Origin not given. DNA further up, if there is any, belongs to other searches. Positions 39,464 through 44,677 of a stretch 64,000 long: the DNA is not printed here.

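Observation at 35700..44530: Bacterial-type AddBA-like helicase-nuclease operon in an archaeal context, with iron-staple nuclease domains on both subunits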

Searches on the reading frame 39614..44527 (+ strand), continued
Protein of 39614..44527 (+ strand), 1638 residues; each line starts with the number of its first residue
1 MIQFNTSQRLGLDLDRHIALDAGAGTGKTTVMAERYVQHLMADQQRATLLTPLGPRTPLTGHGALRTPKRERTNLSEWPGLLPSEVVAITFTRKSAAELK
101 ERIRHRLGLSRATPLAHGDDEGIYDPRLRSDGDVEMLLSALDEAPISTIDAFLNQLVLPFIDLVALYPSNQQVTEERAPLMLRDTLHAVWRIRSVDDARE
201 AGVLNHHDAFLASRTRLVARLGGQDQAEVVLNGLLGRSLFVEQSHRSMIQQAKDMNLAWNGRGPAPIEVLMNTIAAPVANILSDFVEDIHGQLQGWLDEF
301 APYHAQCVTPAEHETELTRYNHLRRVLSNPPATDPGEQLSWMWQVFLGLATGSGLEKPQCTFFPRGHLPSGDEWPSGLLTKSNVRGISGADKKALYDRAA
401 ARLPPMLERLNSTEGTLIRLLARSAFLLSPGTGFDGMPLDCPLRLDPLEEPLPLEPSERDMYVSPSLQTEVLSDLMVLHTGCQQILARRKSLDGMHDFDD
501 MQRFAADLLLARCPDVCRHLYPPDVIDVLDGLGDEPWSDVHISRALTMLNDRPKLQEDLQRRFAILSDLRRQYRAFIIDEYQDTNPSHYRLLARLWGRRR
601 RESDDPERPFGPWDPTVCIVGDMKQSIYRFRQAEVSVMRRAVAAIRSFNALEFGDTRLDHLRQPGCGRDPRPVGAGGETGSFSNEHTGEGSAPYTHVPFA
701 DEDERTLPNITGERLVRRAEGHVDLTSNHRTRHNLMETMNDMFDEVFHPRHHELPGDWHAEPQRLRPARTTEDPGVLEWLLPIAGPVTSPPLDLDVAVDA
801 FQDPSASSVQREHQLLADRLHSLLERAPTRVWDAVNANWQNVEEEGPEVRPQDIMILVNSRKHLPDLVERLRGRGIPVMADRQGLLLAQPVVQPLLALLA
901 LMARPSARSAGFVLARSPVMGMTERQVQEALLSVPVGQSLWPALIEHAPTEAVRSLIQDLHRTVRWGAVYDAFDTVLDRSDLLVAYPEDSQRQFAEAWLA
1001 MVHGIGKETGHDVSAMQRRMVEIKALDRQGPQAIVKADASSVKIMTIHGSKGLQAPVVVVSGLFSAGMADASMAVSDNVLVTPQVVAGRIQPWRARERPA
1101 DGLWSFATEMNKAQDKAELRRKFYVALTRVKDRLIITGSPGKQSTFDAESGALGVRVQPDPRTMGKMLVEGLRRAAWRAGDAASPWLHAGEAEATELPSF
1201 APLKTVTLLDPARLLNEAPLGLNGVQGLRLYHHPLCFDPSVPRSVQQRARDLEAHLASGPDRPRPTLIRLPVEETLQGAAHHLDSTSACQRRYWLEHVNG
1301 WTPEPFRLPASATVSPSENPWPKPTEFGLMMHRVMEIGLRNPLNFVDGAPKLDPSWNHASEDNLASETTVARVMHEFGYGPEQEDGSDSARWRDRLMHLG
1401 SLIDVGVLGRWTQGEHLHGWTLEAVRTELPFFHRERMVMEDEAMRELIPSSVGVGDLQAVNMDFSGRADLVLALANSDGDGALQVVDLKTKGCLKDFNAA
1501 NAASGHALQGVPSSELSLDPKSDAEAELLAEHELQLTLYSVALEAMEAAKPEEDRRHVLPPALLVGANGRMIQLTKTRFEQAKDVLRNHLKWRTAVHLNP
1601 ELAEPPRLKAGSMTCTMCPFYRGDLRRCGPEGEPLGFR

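Call 46: search_solved_structures(query=A2, max_evalue=0.001, show_alignments=1)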
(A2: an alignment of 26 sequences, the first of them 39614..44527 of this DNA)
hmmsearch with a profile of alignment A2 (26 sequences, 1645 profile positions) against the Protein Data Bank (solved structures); distinct sequences matched with E-value up to 0.001: 21.
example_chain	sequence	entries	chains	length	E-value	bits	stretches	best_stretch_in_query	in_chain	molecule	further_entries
3u44_A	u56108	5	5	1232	9.7e-34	119.1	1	723-1144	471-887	ATP-dependent helicase/nuclease subunit A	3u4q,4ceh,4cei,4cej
6ppu_B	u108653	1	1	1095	6.8e-19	69.9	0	43-111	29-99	UvrD/REP helicase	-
6ppr_B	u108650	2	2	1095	6.8e-19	69.9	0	43-111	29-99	UvrD/REP helicase | DNA 3'-5' helicase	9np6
6ppj_B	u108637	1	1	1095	8.3e-19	69.6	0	43-111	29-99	UvrD/REP helicase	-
7sjr_B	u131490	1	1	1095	1.1e-18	69.3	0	43-111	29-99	DNA helicase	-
9dci_A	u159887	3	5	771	1.6e-16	62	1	559-635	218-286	ATP-dependent DNA helicase UvrD1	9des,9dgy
6sjb_B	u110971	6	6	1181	7e-15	56.6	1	567-645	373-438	RecBCD enzyme subunit RecB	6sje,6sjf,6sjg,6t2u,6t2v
5mbv_B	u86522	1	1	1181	7e-15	56.6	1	567-645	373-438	RecBCD enzyme subunit RecB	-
8b1t_B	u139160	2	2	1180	7.1e-15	56.6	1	567-645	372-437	RecBCD enzyme subunit RecB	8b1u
1w36_B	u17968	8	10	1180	7.1e-15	56.6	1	567-645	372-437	EXODEOXYRIBONUCLEASE V BETA CHAIN | RecBCD enzyme subunit RecB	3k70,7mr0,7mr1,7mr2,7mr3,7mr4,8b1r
5ld2_B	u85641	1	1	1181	7.3e-15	56.5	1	567-645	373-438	RecBCD enzyme subunit RecB,RecBCD enzyme subunit RecB,RecBCD enzyme subunit RecB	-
4c2u_A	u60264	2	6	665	2.6e-14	54.7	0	45-105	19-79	DNA HELICASE II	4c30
4c2t_A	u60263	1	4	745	4.7e-14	53.8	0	45-105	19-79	DNA HELICASE II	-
1pjr_A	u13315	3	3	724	1.7e-13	52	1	892-1064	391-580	PCRA | ATP-DEPENDENT HELICASE PCRA | HELICASE PCRA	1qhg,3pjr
3lfu_A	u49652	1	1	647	7.5e-12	46.5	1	892-1069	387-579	DNA helicase II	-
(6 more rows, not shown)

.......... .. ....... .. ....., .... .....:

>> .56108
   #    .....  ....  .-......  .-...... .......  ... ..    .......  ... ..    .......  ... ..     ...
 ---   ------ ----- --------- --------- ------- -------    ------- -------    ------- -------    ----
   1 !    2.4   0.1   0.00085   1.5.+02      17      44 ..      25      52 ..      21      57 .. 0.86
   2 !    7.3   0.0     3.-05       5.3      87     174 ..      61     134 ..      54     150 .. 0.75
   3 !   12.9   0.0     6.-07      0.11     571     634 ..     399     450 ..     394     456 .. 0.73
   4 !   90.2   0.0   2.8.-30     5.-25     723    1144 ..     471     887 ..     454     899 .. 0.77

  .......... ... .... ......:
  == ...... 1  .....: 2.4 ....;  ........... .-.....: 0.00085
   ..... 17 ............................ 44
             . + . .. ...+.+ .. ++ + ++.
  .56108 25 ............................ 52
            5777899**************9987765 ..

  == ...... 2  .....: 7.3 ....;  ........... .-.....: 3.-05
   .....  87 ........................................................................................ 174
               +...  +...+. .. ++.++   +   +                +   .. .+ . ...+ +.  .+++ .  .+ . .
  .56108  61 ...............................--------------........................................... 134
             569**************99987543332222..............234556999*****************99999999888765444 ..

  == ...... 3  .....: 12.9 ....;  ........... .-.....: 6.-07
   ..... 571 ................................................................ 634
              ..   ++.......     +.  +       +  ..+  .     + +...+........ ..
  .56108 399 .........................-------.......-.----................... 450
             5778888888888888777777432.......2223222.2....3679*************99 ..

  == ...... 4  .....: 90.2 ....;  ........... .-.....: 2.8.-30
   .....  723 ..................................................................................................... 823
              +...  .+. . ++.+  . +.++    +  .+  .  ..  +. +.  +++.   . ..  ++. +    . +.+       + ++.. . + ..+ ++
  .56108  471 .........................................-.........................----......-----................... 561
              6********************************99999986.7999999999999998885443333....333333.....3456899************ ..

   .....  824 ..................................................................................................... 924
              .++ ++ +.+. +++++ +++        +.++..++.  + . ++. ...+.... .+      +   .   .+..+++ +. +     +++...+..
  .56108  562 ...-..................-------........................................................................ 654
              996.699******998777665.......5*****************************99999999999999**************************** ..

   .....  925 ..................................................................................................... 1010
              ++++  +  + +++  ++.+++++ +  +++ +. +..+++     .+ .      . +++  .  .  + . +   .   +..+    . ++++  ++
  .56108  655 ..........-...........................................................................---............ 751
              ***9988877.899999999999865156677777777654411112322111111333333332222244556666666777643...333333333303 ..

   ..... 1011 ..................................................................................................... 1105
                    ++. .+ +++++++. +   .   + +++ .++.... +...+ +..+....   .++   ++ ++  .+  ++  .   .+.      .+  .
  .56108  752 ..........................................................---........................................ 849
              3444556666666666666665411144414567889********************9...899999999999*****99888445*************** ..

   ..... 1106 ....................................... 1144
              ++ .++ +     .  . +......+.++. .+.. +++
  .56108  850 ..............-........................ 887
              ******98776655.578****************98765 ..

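Call 60: search_protein_families(library=padloc, proteins=[window:39614-44527:+], max_evalue=0.001)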
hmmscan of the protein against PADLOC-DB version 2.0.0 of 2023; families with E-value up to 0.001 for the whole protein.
window:39614-44527:+ (1638 aa): 28 families (the best 25 are shown)
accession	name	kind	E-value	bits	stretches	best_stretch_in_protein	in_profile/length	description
PDLC00122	GajB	-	1.1e-18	65.4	1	569-653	159-229/502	UrvD helicase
PDLC00114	GajB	-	1.1e-16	58.5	2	840-1063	341-569/635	UrvD helicase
PDLC00103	GajB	-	2.5e-16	57.7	1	848-1063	343-542/612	UrvD helicase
PDLC00132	GajB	-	9.1e-16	55.6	1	567-640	209-268/625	UrvD helicase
PDLC00117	GajB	-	9.6e-15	52.1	0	564-639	210-271/604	UrvD helicase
PDLC03802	RTasHel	-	1.3e-14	52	1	559-633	179-238/675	DRT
PDLC00123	GajB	-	3.2e-14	50.4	1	569-644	173-233/540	UrvD helicase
PDLC00107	GajB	-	3.2e-10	37.2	1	560-641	203-269/587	UrvD helicase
PDLC00119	GajB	-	9.4e-10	36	1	560-636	206-267/565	UrvD helicase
PDLC00136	GajB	-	1.5e-08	32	0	560-644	194-263/570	UrvD helicase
PDLC00127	GajB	-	1.5e-08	31.7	1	563-629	192-246/594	UrvD helicase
PDLC00129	GajB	-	5.4e-08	29.9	1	564-643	218-282/594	UrvD helicase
PDLC00116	GajB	-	2.1e-07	28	0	561-641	148-214/557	UrvD helicase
PDLC00112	GajB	-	3.5e-07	27.2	0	560-636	199-260/581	UrvD helicase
PDLC00135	GajB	-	3.8e-07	27.4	0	15-105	20-72/603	UrvD helicase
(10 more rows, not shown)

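Call 80: search_protein_families(library=ncbifam, alignment_id=A2, max_evalue=0.00001)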
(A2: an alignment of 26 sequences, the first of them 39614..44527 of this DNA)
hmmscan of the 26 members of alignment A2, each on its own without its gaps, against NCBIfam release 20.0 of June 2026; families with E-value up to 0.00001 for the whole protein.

A. member 1, window:39614-44527:+ (1638 aa): 13 families
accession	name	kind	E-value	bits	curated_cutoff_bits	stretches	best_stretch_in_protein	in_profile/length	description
TIGR02785.1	addA_Gpos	equivalog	4.6e-40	137.4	707.65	3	1034-1140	776-880/1234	helicase-exonuclease AddAB subunit AddA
TIGR00609.1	recB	equivalog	1.6e-36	125.9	696.05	3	838-1140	538-814/1175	exodeoxyribonuclease V subunit beta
TIGR02784.1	addA_alphas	equivalog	1.4e-35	123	860.75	1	829-1143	561-874/1138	double-strand break repair helicase AddA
NF010485.0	PRK13909.1-2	equivalog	5.7e-24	84.4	650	1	1033-1140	602-705/909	RecB-like helicase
TIGR01073.1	pcrA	equivalog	1.5e-22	79.7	911.2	1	560-637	197-259/725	DNA helicase PcrA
NF010487.0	PRK13909.1-4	equivalog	1.1e-17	63.6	759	1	1033-1138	602-703/924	RecB-like helicase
NF008128.0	PRK10876.1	equivalog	2.7e-15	55.1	1697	1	567-650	372-442/1181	exodeoxyribonuclease V subunit beta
NF008743.0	PRK11773.1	equivalog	6.9e-15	54.4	965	0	559-642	200-268/720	DNA helicase II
TIGR01075.1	uvrD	equivalog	3.5e-14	52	1144.45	0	557-646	193-267/715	DNA helicase II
TIGR01074.1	rep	equivalog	3.6e-14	52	951.45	0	563-638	197-257/668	DNA helicase Rep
NF008276.0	PRK11054.1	equivalog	5.9e-14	51.5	543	0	1092-1157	618-680/684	DNA helicase IV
NF010484.0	PRK13909.1-1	equivalog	2.9e-13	48.5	1074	0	1031-1147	626-739/945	RecB-like helicase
NF008172.0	PRK10919.1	equivalog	7.8e-09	34.3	1168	0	560-634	195-254/673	DNA helicase Rep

B. families by the number of members that match (of 26 scanned): 14 families
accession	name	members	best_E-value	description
TIGR02785.1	addA_Gpos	26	5.9e-59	helicase-exonuclease AddAB subunit AddA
TIGR02784.1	addA_alphas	26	8e-44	double-strand break repair helicase AddA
TIGR00609.1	recB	26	1.9e-43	exodeoxyribonuclease V subunit beta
NF010485.0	PRK13909.1-2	26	4.2e-30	RecB-like helicase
TIGR01073.1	pcrA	26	1.6e-27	DNA helicase PcrA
NF010487.0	PRK13909.1-4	26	2.5e-24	RecB-like helicase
NF008128.0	PRK10876.1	26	8e-22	exodeoxyribonuclease V subunit beta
TIGR01075.1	uvrD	26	2e-19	DNA helicase II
NF008743.0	PRK11773.1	26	1.1e-18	DNA helicase II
TIGR01074.1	rep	26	5.3e-18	DNA helicase Rep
NF008276.0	PRK11054.1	26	2e-15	DNA helicase IV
NF010484.0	PRK13909.1-1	26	3.6e-15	RecB-like helicase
NF008172.0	PRK10919.1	22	8.8e-10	DNA helicase Rep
NF010486.0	PRK13909.1-3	5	6.8e-07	RecB-like helicase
